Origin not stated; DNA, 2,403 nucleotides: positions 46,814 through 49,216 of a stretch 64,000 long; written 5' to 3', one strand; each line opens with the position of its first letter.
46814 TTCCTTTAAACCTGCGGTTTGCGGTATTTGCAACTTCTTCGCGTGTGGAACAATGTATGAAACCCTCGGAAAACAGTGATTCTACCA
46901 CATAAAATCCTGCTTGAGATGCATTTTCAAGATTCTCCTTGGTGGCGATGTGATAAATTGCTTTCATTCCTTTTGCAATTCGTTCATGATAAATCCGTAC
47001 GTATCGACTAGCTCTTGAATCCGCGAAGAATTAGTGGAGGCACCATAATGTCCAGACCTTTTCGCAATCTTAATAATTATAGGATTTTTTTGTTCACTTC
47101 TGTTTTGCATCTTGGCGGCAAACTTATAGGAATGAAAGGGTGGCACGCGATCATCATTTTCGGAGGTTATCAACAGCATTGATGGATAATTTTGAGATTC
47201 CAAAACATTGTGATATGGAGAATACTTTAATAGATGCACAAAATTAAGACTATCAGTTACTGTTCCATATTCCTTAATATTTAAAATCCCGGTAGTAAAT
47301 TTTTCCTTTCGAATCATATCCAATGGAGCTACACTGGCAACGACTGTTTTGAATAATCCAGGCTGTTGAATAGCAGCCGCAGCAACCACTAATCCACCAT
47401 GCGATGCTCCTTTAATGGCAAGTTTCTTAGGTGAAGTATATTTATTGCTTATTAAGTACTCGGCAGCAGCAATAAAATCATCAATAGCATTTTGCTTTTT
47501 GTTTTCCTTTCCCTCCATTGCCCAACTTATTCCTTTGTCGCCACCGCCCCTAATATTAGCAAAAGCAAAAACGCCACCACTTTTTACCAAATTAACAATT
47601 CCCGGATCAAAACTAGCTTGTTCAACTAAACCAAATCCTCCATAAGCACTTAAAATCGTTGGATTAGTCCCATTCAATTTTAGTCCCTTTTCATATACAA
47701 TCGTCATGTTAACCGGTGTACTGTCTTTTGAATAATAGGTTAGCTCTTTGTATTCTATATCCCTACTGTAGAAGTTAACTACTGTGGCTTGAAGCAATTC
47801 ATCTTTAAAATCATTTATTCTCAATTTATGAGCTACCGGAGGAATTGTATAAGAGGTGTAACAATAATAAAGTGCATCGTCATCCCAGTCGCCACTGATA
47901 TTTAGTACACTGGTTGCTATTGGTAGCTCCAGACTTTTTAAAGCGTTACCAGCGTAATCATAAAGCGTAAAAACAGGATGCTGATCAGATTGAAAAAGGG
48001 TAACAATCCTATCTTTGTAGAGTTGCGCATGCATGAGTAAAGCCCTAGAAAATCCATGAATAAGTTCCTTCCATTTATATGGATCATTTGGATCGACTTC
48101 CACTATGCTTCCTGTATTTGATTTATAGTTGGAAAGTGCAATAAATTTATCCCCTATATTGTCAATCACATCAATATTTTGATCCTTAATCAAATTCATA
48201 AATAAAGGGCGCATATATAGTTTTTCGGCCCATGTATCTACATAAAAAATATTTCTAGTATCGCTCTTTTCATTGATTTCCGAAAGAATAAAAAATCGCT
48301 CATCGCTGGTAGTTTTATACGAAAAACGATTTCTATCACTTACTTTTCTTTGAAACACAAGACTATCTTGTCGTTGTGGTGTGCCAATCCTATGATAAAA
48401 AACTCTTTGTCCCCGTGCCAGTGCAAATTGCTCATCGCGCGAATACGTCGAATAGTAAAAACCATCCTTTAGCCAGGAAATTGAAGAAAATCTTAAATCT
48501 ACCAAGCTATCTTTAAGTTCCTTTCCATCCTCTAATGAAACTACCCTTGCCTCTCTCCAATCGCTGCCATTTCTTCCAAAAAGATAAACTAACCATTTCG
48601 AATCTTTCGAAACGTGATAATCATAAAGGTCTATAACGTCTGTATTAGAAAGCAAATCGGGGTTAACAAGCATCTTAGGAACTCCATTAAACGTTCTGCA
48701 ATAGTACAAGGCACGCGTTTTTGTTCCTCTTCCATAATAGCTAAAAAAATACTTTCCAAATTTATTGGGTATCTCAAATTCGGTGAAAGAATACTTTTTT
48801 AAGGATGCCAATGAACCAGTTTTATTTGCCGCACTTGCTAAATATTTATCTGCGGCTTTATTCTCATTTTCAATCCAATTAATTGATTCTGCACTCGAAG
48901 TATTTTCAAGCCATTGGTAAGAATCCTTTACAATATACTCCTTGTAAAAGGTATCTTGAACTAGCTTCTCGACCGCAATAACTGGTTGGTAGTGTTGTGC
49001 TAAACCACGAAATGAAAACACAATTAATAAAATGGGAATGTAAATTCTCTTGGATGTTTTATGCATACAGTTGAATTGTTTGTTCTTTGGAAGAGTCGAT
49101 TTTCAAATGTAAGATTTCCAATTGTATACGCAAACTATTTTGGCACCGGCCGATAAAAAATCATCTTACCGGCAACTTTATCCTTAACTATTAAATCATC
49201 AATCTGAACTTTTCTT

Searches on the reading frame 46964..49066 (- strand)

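Call 96: search_protein_families(library=pfam, proteins=[window:46964-49066:-], max_evalue=0.01)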
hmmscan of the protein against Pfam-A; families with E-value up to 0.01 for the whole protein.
window:46964-49066:- (700 aa): 6 families
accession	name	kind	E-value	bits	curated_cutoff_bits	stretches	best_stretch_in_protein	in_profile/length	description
PF02897.21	Peptidase_S9_N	-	1.2e-62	212.4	24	1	37-426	11-412/414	Prolyl oligopeptidase, N-terminal beta-propeller domain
PF00326.27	Peptidase_S9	-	1.4e-49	169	22.6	1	490-699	7-212/213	Prolyl oligopeptidase family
PF02129.25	Peptidase_S15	-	2e-05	24.8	23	1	482-607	46-155/262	X-Pro dipeptidyl-peptidase (S15 family)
PF12146.15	Hydrolase_4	-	0.0009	19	27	1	493-582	27-110/239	Serine aminopeptidase, S33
PF00561.26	Abhydrolase_1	-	0.0011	19.1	25.8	0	527-583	51-108/245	alpha/beta hydrolase fold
PF00756.26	Esterase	-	0.0012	19.1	22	1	519-583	85-151/251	Putative esterase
